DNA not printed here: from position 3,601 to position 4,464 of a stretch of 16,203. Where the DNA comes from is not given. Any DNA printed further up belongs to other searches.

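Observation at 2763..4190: Duplicated module: PLDc_N-like two-helix membrane hairpin fused to a 4xCxxC double zinc ribbon, present in both flanking genes of the sigma factor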

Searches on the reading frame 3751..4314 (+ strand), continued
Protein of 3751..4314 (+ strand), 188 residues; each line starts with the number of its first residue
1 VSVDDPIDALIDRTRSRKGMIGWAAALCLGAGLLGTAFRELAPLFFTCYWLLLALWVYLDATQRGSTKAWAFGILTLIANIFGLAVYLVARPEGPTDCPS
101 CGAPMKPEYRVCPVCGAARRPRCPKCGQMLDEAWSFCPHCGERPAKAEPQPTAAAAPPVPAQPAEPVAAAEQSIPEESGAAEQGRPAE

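Call 52: find_encoding_contigs(protein=P0021, flank=4000, max_places=1)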
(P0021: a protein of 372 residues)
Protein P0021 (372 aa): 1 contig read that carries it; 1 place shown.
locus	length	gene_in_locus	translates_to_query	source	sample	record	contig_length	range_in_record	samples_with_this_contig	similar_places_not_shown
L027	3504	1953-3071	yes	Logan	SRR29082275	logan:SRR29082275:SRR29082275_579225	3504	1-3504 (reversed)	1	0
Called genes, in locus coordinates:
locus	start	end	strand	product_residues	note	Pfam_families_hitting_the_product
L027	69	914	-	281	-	PF01261:AP_endonuc_2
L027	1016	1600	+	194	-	PF04542:Sigma70_r2, PF08281:Sigma70_r4_2, PF04545:Sigma70_r4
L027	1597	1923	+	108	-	-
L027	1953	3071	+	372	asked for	PF13248:Zn_ribbon_3 (faint), PF12773:DZR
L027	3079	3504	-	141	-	?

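Call 54: search_protein_families(library=ncbifam, proteins=[L026:3231-3713:+, L027:1016-1597:+, L026:3709-3996:+, L027:1597-1920:+], max_evalue=0.001)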
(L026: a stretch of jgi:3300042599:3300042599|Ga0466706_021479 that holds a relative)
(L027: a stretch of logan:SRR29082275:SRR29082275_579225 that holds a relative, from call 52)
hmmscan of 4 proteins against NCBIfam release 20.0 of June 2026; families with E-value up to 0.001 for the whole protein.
L026:3231-3713:+ (161 aa): 74 families (the best 25 are shown)
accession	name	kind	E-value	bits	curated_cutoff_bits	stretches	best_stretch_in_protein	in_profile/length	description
NF009174.0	PRK12522.1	equivalog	4.2e-34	118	217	1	4-157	7-167/175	RNA polymerase sigma factor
NF007223.0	PRK09641.1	equivalog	1.1e-28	100.4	209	1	3-159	21-186/187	RNA polymerase sigma factor SigW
TIGR02937.1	sigma70-ECF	superfamily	1e-25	90.3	42.9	1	2-157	3-165/165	sigma-70 family RNA polymerase sigma factor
TIGR02948.1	SigW_bacill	equivalog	2.9e-25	89.4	243.1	1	10-158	28-185/187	RNA polymerase sigma factor SigW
NF007216.0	PRK09638.1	equivalog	2.9e-25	89.1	194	1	4-160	22-177/180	RNA polymerase sigma factor SigY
NF008888.0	PRK11922.1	equivalog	4e-25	88.8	204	1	2-159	32-198/231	RNA polymerase sigma factor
NF006930.0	PRK09415.1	subfamily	5.4e-23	81.7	198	1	3-159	19-177/179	RNA polymerase factor sigma C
NF007225.0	PRK09643.1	equivalog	9.1e-23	81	190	1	2-158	29-183/204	RNA polymerase sigma factor SigM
TIGR02983.1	SigE-fam_strep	subfamily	4.1e-22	78.8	141.55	1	2-159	8-160/162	SigE family RNA polymerase sigma factor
NF008891.0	PRK11924.1-5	subfamily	4.4e-22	79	259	1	24-158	27-164/171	RNA polymerase sigma factor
NF007227.0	PRK09645.1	subfamily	2.5e-21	76.4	202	1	7-158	20-171/177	sigma-70 family RNA polymerase sigma factor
NF009166.1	PRK12513.1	equivalog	2.7e-20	72.9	206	1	2-159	24-188/193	RNA polymerase sigma factor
TIGR02950.1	SigM_subfam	subfamily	3.1e-20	72.6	147.95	1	3-156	3-157/159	RNA polymerase sigma factor, SigM family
NF058625.1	sigma_PG0214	equivalog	6e-20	71.6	130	1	2-157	6-161/170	GFO_1088 family ECF-type sigma factor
TIGR02954.1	Sig70_famx3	hypoth_equivalog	6.8e-20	71.5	188.5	1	2-159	18-169/170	RNA polymerase sigma-70 factor, TIGR02954 family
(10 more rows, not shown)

L027:1016-1597:+ (194 aa): 73 families (the best 25 are shown)
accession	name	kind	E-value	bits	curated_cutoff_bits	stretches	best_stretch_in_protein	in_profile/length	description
NF007216.0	PRK09638.1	equivalog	9.1e-29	100.5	194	1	23-192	4-174/180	RNA polymerase sigma factor SigY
TIGR02937.1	sigma70-ECF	superfamily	1.1e-22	80.4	42.9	1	38-191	2-164/165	sigma-70 family RNA polymerase sigma factor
TIGR02950.1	SigM_subfam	subfamily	7.3e-22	77.9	147.95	1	39-190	2-156/159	RNA polymerase sigma factor, SigM family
NF009166.1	PRK12513.1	equivalog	1.3e-20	73.9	206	1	24-191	9-185/193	RNA polymerase sigma factor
TIGR02983.1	SigE-fam_strep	subfamily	2.3e-20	73.1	141.55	1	36-192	5-158/162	SigE family RNA polymerase sigma factor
NF009193.0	PRK12541.1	equivalog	7.4e-17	62.1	171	1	38-190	6-158/161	RNA polymerase sigma factor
NF007223.0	PRK09641.1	equivalog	1.1e-16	61.3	209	1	28-191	9-183/187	RNA polymerase sigma factor SigW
TIGR02954.1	Sig70_famx3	hypoth_equivalog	2.3e-16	60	188.5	1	24-191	3-166/170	RNA polymerase sigma-70 factor, TIGR02954 family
NF007227.0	PRK09645.1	subfamily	6.9e-16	58.6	202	1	32-190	8-168/177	sigma-70 family RNA polymerase sigma factor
NF007229.0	PRK09647.1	equivalog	7.4e-15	54.9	265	1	34-190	38-200/220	RNA polymerase sigma factor SigE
NF008888.0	PRK11922.1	equivalog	9.1e-15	54.9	204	1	18-191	11-195/231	RNA polymerase sigma factor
NF007230.0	PRK09648.1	subfamily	9.6e-15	54.8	209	1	25-192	14-189/195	RNA polymerase sigma factor ShbA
NF007222.0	PRK09640.1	equivalog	1.5e-14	53.9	194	1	35-190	24-180/188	RNA polymerase sigma factor SigX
NF007226.0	PRK09644.1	equivalog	2.4e-14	53.7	199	1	50-189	14-154/166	RNA polymerase sigma factor SigM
NF009168.0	PRK12515.1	subfamily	2.7e-14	53.1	236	1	22-188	7-175/189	RNA polymerase sigma factor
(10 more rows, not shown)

L026:3709-3996:+ (96 aa): 0 families

L027:1597-1920:+ (108 aa): 0 families

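Call 60: search_protein_families(library=pfam, proteins=[P0135, P0137, P0130, P0097, P0079, P0065, P0113, P0052, P0149, P0020], max_evalue=0.001)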
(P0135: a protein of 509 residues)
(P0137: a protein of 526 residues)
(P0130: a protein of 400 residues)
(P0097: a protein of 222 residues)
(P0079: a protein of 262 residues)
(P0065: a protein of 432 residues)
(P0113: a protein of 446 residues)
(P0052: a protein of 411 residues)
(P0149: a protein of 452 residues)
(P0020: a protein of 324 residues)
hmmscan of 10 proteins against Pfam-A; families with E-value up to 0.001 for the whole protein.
P0135 (509 aa): 9 families
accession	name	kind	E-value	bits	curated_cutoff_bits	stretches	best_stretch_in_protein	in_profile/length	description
PF13620.12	CarboxypepD_reg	-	5.1e-28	97.7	32.3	2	412-491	1-82/82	Carboxypeptidase regulatory-like domain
PF13715.12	CarbopepD_reg_2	-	1.1e-19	70.7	32.2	2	413-493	1-79/88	CarboxypepD_reg-like domain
PF12773.13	DZR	-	5.5e-09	36.5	27.3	1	261-304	1-45/45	Double zinc ribbon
PF13240.11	Zn_Ribbon_1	-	1.9e-05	24.7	25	0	286-303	2-19/23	zinc-ribbon domain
PF09430.16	EMC7_beta-sandw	-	4.5e-05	24.1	26.6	0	426-479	7-60/122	ER membrane protein complex subunit 7, beta-sandwich domain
PF17802.7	SpaA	-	7.4e-05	23.3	23.1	0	418-462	8-56/91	Prealbumin-like fold domain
PF17032.10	Zn_ribbon_15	-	0.00014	23.1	28.9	0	259-279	53-73/73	zinc-ribbon family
PF24463.1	DUF7577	-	0.0007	19.6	28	0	261-279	5-23/27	Domain of unknown function (DUF7577)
PF17210.9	SdrD_B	-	0.00072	20.2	29.7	0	423-467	21-67/112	SdrD B-like domain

P0137 (526 aa): 9 families
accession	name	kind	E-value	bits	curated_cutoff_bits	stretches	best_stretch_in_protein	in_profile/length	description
PF13620.12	CarboxypepD_reg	-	6.4e-26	91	32.3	2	429-506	2-81/82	Carboxypeptidase regulatory-like domain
PF13715.12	CarbopepD_reg_2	-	2.9e-20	72.5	32.2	2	431-500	3-70/88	CarboxypepD_reg-like domain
PF09430.16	EMC7_beta-sandw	-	3e-08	34.3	26.6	1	442-499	7-64/122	ER membrane protein complex subunit 7, beta-sandwich domain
PF12773.13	DZR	-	1.9e-07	31.5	27.3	1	270-312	1-44/45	Double zinc ribbon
PF08308.17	PEGA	-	2.3e-07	31.1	20.8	0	469-509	30-70/71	PEGA domain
PF13240.11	Zn_Ribbon_1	-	2.7e-06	27.4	25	1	295-312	2-19/23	zinc-ribbon domain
PF17210.9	SdrD_B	-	4.3e-05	24.1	29.7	0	449-485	31-70/112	SdrD B-like domain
PF17032.10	Zn_ribbon_15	-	0.00011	23.3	28.9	0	293-312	53-72/73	zinc-ribbon family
PF14686.12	fn3_3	-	0.00043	20.4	24.4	0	439-499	7-72/75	Polysaccharide lyase family 4, domain II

P0130 (400 aa): 11 families
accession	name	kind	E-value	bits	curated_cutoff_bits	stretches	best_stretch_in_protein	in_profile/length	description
PF13620.12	CarboxypepD_reg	-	3.3e-30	104.7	32.3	2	320-397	2-82/82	Carboxypeptidase regulatory-like domain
PF13715.12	CarbopepD_reg_2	-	4.5e-17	62.3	32.2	2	321-397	2-77/88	CarboxypepD_reg-like domain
PF12773.13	DZR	-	2.6e-08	34.3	27.3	1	165-207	1-44/45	Double zinc ribbon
PF13240.11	Zn_Ribbon_1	-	1e-07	31.9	25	1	165-186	2-23/23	zinc-ribbon domain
PF08308.17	PEGA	-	1.1e-05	25.7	20.8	0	358-398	29-69/71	PEGA domain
PF09430.16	EMC7_beta-sandw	-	4.8e-05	24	26.6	0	328-375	3-50/122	ER membrane protein complex subunit 7, beta-sandwich domain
PF17032.10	Zn_ribbon_15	-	0.00037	21.7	28.9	0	163-183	53-73/73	zinc-ribbon family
PF12985.13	DUF3869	-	0.00045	20.8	24.5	0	236-298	7-65/85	Domain of unknown function (DUF3869)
PF02369.22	Big_1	-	0.00062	20.3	34.9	0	322-374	23-82/93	Bacterial Ig-like domain (group 1)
PF24463.1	DUF7577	-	0.00064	19.7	28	1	163-187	3-27/27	Domain of unknown function (DUF7577)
PF17210.9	SdrD_B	-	0.00094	19.8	29.7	0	326-373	18-68/112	SdrD B-like domain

P0097 (222 aa): 6 families
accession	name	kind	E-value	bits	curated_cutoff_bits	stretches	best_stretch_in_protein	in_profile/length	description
PF13240.11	Zn_Ribbon_1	-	3.1e-12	46.3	25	2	67-89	1-23/23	zinc-ribbon domain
PF12773.13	DZR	-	3.5e-12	46.7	27.3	1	68-110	1-44/45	Double zinc ribbon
PF13248.11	Zn_ribbon_3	-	3.7e-10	39.3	27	2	67-89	4-26/26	zinc-ribbon domain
PF24463.1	DUF7577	-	1.1e-07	31.8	28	1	67-90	4-27/27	Domain of unknown function (DUF7577)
PF17032.10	Zn_ribbon_15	-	3.3e-06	28.2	28.9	0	65-86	52-73/73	zinc-ribbon family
PF18912.6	DZR_2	-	7.8e-05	22.9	27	1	67-111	9-56/56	Double zinc ribbon domain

P0079 (262 aa): 7 families
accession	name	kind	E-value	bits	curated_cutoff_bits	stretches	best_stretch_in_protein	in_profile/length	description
PF13620.12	CarboxypepD_reg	-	2.5e-14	53.8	32.3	1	176-246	2-74/82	Carboxypeptidase regulatory-like domain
PF12773.13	DZR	-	2.6e-10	40.7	27.3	1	109-152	1-45/45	Double zinc ribbon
PF13240.11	Zn_Ribbon_1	-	5.7e-09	35.9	25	1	134-154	2-22/23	zinc-ribbon domain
PF13248.11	Zn_ribbon_3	-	5.1e-08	32.5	27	1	133-154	4-25/26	zinc-ribbon domain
PF13715.12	CarbopepD_reg_2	-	1.5e-06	28.5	32.2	1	176-242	1-65/88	CarboxypepD_reg-like domain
PF17032.10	Zn_ribbon_15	-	3.3e-06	28.2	28.9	0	131-152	52-73/73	zinc-ribbon family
PF10571.15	UPF0547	-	1.3e-05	25.6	29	1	109-127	3-21/26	Uncharacterised protein family UPF0547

P0065 (432 aa): 7 families
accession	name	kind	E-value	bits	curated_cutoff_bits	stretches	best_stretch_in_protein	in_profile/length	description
PF16107.10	DUF4825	-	2.9e-13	50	22.7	1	314-391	3-86/99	Domain of unknown function (DUF4825)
PF12773.13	DZR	-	3.8e-11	43.4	27.3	1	68-111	1-45/45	Double zinc ribbon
PF13240.11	Zn_Ribbon_1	-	1.9e-09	37.4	25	2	68-89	2-23/23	zinc-ribbon domain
PF13248.11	Zn_ribbon_3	-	7e-07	28.9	27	1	92-113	4-25/26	zinc-ribbon domain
PF17032.10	Zn_ribbon_15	-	1.5e-06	29.3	28.9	0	91-111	53-73/73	zinc-ribbon family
PF24463.1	DUF7577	-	1e-05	25.4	28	0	92-114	4-26/27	Domain of unknown function (DUF7577)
PF18912.6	DZR_2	-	0.00095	19.4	27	0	68-110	10-55/56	Double zinc ribbon domain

P0113 (446 aa): 6 families
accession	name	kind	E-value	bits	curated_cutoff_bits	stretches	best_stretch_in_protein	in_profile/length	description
PF12773.13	DZR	-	5e-10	39.8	27.3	1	68-110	1-44/45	Double zinc ribbon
PF13240.11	Zn_Ribbon_1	-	1.8e-09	37.5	25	2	67-89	1-23/23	zinc-ribbon domain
PF13248.11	Zn_ribbon_3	-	2.8e-08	33.4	27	1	68-89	5-26/26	zinc-ribbon domain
PF24463.1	DUF7577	-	6.5e-06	26.1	28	0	92-115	4-27/27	Domain of unknown function (DUF7577)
PF17032.10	Zn_ribbon_15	-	5.1e-05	24.4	28.9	0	65-86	52-73/73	zinc-ribbon family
PF18912.6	DZR_2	-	0.00018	21.7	27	0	67-111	9-56/56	Double zinc ribbon domain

P0052 (411 aa): 5 families
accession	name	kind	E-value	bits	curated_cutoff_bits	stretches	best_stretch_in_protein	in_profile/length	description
PF12773.13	DZR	-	2.8e-08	34.2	27.3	1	71-113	1-44/45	Double zinc ribbon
PF13248.11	Zn_ribbon_3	-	3.5e-06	26.7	27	0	71-90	5-24/26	zinc-ribbon domain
PF13240.11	Zn_Ribbon_1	-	4e-05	23.7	25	1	70-92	1-23/23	zinc-ribbon domain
PF17032.10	Zn_ribbon_15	-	7.3e-05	23.9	28.9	0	66-89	50-73/73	zinc-ribbon family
PF24460.1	DUF7575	-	0.00029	20.6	28.5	1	69-92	4-27/28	Domain of unknown function (DUF7575)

P0149 (452 aa): 5 families
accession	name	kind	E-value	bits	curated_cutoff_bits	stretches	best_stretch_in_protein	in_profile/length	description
PF12773.13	DZR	-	1.6e-08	35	27.3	1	71-113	1-44/45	Double zinc ribbon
PF13240.11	Zn_Ribbon_1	-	1.3e-06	28.4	25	1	70-92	1-23/23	zinc-ribbon domain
PF17032.10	Zn_ribbon_15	-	5.9e-05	24.2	28.9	0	65-89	49-73/73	zinc-ribbon family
PF18912.6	DZR_2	-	7e-05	23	27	1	70-113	9-55/56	Double zinc ribbon domain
PF13248.11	Zn_ribbon_3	-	0.00015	21.5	27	0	70-90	4-24/26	zinc-ribbon domain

P0020 (324 aa): 6 families
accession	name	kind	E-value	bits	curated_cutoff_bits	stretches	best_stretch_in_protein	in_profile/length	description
PF12773.13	DZR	-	5.1e-12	46.2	27.3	1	70-113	1-45/45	Double zinc ribbon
PF13248.11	Zn_ribbon_3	-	1.3e-11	43.9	27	2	69-91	4-26/26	zinc-ribbon domain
PF13240.11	Zn_Ribbon_1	-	4.1e-08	33.2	25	0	95-116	2-23/23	zinc-ribbon domain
PF17032.10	Zn_ribbon_15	-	8.5e-07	30.1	28.9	0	64-88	49-73/73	zinc-ribbon family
PF24460.1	DUF7575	-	1.6e-05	24.6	28.5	0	69-91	5-27/28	Domain of unknown function (DUF7575)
PF18912.6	DZR_2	-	0.00014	22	27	0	94-121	9-36/56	Double zinc ribbon domain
